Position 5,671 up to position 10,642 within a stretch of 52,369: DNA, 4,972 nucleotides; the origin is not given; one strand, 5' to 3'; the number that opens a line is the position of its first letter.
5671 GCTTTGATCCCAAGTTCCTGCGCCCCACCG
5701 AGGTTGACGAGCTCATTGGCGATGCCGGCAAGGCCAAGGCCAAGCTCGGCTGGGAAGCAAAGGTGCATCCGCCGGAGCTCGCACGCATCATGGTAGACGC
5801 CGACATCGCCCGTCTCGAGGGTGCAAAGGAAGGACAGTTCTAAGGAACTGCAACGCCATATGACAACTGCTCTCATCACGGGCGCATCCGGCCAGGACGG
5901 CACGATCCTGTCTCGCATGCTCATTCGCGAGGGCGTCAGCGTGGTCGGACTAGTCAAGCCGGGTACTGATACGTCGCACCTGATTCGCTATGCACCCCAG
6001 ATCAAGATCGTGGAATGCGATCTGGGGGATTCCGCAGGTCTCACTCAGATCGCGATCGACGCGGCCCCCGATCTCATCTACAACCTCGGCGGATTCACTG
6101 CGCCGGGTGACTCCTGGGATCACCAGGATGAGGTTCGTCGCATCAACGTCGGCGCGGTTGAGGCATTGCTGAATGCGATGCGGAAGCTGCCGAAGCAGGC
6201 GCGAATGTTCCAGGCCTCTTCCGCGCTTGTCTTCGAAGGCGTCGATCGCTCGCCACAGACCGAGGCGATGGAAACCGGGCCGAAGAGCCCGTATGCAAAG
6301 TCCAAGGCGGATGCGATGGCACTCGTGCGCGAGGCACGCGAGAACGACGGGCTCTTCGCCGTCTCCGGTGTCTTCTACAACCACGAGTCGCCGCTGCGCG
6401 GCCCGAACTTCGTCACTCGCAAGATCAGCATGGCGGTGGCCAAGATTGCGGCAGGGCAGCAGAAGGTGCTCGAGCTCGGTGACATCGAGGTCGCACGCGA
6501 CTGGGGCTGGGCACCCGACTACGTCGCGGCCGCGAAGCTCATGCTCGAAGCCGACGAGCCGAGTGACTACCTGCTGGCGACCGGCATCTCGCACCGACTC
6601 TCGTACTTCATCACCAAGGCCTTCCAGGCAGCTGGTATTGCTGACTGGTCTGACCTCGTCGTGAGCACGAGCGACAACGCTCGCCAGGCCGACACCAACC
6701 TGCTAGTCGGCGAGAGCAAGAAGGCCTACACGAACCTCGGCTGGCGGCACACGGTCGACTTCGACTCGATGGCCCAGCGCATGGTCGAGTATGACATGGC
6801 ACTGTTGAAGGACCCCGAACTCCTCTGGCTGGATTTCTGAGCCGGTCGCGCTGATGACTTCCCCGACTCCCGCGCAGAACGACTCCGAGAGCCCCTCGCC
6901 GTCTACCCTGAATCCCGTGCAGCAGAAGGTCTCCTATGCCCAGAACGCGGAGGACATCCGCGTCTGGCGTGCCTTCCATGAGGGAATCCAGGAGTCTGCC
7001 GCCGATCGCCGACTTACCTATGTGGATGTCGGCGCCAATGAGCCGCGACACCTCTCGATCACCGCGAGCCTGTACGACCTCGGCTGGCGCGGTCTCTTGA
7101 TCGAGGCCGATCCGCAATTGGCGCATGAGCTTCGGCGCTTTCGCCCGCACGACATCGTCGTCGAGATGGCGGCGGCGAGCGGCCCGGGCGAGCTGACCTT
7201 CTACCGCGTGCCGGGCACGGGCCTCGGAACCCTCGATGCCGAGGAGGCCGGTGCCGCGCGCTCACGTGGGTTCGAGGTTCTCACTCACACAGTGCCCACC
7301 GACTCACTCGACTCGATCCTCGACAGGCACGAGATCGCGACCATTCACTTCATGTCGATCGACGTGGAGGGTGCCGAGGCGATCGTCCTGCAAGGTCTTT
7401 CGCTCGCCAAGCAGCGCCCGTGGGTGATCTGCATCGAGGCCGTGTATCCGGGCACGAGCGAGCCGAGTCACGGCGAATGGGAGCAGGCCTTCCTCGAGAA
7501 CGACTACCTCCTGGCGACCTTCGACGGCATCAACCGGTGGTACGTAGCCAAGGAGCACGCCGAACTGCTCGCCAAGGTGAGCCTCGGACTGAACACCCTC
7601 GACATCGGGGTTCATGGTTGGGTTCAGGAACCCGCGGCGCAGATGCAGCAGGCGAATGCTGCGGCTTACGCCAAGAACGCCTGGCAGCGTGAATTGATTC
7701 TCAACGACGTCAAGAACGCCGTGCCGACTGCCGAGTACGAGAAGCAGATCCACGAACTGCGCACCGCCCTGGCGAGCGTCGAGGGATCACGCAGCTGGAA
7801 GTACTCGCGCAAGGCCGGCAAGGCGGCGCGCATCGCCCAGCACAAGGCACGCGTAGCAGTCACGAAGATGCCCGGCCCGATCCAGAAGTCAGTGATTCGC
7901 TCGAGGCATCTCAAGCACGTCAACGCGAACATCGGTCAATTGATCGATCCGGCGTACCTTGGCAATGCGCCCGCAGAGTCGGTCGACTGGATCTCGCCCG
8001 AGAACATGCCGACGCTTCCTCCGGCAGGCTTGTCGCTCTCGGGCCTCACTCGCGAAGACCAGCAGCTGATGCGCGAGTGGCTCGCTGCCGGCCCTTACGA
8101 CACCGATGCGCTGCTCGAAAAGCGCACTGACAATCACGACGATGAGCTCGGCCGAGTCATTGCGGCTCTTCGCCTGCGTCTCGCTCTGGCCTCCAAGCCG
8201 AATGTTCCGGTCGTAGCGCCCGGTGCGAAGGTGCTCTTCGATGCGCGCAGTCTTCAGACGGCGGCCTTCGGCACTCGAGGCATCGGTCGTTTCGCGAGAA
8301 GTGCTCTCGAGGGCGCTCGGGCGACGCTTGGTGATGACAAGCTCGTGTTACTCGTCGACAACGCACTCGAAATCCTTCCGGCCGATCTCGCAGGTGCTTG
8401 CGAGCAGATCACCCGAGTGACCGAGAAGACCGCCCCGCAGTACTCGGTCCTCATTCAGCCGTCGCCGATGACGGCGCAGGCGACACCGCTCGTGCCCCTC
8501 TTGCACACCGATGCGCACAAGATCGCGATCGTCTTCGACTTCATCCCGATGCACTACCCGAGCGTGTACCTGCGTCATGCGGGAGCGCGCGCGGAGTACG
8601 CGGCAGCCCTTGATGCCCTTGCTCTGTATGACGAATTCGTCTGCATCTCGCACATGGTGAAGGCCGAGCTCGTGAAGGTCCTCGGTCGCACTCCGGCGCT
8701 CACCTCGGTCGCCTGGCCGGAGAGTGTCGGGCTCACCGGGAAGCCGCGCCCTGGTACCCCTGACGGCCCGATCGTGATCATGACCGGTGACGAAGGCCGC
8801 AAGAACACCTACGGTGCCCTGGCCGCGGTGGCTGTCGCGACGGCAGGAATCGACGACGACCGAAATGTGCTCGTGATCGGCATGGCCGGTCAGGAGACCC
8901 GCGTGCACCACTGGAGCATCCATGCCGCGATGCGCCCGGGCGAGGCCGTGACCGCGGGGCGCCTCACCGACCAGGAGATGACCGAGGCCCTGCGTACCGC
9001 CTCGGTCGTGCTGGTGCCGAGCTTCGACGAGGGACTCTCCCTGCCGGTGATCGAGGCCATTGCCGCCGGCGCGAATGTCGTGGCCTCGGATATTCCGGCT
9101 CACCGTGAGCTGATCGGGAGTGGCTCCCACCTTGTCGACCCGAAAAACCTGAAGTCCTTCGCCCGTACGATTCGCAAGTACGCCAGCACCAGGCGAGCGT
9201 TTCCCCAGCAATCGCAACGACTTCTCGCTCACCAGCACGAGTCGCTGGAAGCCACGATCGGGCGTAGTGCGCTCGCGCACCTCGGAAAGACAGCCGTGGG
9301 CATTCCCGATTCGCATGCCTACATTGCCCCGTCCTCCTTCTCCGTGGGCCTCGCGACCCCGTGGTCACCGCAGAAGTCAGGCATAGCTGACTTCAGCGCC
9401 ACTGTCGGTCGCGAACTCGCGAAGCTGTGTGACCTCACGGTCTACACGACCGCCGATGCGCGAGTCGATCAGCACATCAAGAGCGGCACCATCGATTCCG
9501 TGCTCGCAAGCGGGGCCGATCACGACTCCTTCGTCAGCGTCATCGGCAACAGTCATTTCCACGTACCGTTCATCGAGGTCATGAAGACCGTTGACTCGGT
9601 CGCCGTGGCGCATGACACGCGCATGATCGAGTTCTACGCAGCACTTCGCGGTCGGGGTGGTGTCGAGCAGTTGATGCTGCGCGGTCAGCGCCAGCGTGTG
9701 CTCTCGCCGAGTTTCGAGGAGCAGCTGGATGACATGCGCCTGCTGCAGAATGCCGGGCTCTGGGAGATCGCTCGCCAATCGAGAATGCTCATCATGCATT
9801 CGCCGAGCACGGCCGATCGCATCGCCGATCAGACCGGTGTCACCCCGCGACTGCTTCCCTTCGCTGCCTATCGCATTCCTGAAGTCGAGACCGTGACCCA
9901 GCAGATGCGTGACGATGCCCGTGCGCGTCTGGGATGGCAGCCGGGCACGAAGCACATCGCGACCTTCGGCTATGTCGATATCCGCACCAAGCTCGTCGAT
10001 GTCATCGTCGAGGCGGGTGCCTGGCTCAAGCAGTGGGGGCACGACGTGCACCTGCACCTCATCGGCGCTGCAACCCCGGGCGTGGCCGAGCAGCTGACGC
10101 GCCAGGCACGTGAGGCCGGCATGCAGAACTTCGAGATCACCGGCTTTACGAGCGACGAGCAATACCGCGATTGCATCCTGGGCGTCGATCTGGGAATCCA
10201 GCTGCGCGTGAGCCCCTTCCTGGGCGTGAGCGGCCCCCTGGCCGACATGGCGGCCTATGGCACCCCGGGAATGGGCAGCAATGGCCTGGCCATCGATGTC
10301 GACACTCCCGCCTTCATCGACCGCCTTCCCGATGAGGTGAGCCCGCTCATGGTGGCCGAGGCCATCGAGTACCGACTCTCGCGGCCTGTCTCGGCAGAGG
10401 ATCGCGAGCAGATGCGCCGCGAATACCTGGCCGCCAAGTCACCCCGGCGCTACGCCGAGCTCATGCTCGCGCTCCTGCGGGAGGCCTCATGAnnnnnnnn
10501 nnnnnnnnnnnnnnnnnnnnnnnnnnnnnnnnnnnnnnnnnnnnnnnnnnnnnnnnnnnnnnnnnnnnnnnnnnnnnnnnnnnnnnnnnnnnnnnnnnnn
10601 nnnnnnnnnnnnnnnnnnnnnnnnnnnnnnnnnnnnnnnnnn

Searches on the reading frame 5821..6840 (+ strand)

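Call 10: search_protein_families(library=pfam, proteins=[window:5821-6840:+], max_evalue=0.001)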
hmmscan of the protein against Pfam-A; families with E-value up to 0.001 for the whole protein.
window:5821-6840:+ (339 aa): 4 families
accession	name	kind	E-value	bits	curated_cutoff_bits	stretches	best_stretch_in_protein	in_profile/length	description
PF16363.11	GDP_Man_Dehyd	-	1.1e-76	258.9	27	1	18-321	1-332/332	GDP-mannose 4,6 dehydratase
PF01370.27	Epimerase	-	1.9e-44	152.3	20.9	1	17-250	1-237/240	NAD dependent epimerase/dehydratase family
PF04321.23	RmlD_sub_bind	-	1.2e-18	67.6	27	1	17-200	3-162/287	RmlD substrate binding domain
PF01073.25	3Beta_HSD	-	0.00072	19.1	22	1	18-174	1-162/280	3-beta hydroxysteroid dehydrogenase/isomerase family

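Call 11: search_protein_families(library=ncbifam, proteins=[window:5821-6840:+], max_evalue=0.00001)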
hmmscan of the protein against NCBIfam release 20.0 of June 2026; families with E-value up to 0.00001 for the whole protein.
window:5821-6840:+ (339 aa): 11 families
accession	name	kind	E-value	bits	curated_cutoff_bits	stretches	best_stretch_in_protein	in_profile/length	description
TIGR01472.1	gmd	equivalog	7.3e-65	219.4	415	1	16-327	2-340/342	GDP-mannose 4,6-dehydratase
TIGR01181.1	dTDP_gluc_dehyt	equivalog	3.7e-16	59.1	365.1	1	17-324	2-310/321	dTDP-glucose 4,6-dehydratase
TIGR01179.1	galE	equivalog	1.2e-15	57.1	262.3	1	18-177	3-164/332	UDP-glucose 4-epimerase GalE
TIGR01214.1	rmlD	equivalog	2.3e-15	56.4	224.05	1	18-202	3-164/285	dTDP-4-dehydrorhamnose reductase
NF007956.0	PRK10675.1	subfamily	3.3e-11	42.9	394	1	17-170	3-161/338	UDP-glucose 4-epimerase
TIGR02622.1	CDP_4_6_dhtase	equivalog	6.4e-11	42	278.45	1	16-169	6-164/352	CDP-glucose 4,6-dehydratase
TIGR04180.1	EDH_00030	hypoth_equivalog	1.9e-10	40.3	475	1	18-265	2-248/297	NAD-dependent 4,6-dehydratase LegB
NF043036.1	ErythonDh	equivalog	4.3e-09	36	325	1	18-170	4-161/321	D-erythronate dehydrogenase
NF042423.1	oxyalk_red_Shew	equivalog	3.2e-08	33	580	1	8-175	2-162/331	2-alkyl-3-oxoalkanoate reductase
NF007582.0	PRK10217.1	equivalog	1.1e-07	31.3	698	1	14-325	1-331/355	dTDP-glucose 4,6-dehydratase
TIGR03466.1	HpnA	hypoth_equivalog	1.3e-06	27.5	367.65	1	16-177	2-159/327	hopanoid-associated sugar epimerase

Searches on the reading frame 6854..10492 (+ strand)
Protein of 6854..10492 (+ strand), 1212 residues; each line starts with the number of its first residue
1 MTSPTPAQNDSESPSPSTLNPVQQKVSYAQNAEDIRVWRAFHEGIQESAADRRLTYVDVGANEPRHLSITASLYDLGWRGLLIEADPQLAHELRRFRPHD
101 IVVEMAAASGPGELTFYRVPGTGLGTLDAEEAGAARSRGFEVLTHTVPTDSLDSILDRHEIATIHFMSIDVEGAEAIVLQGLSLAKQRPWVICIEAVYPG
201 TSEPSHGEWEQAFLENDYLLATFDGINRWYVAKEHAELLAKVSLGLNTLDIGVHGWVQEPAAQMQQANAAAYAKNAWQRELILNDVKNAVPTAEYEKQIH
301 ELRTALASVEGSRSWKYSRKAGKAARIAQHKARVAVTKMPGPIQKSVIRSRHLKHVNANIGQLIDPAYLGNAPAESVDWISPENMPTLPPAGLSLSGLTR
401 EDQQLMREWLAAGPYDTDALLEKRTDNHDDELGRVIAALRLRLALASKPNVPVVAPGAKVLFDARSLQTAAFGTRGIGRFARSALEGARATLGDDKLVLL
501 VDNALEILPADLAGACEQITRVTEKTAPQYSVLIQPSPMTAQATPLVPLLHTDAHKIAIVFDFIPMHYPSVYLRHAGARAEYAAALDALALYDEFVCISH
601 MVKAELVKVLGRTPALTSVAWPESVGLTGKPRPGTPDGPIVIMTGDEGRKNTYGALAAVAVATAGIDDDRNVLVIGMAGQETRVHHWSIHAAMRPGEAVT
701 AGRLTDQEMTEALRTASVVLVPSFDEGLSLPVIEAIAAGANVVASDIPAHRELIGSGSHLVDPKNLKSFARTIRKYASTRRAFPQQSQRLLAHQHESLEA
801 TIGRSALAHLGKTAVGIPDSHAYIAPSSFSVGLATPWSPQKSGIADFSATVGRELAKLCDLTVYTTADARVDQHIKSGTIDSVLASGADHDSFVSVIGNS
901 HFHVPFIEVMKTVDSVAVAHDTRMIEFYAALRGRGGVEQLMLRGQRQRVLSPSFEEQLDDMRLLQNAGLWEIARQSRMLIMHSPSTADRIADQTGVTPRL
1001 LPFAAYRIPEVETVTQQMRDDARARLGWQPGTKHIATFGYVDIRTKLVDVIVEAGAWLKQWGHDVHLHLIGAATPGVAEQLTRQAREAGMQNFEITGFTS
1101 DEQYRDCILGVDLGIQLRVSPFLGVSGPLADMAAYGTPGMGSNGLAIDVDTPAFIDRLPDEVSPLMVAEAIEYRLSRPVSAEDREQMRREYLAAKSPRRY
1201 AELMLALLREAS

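Call 10: search_protein_families(library=pfam, proteins=[window:6854-10492:+], max_evalue=0.001)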
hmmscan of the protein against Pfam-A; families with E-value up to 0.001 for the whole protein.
window:6854-10492:+ (1212 aa): 4 families
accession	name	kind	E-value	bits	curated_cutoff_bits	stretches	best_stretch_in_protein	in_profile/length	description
PF05050.19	Methyltransf_21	-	3.7e-21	76.4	22.7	1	58-219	1-172/173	Methyltransferase FkbM domain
PF13692.12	Glyco_trans_1_4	-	1.2e-18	68.2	27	1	669-776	33-139/142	Glycosyl transferases group 1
PF00534.26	Glycos_transf_1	-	1.7e-17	64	26.4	1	649-778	27-157/172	Glycosyl transferases group 1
PF20706.3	GT4-conflict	-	8.5e-14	51.8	26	1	631-745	190-311/385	Family 4 Glycosyltransferase in conflict systems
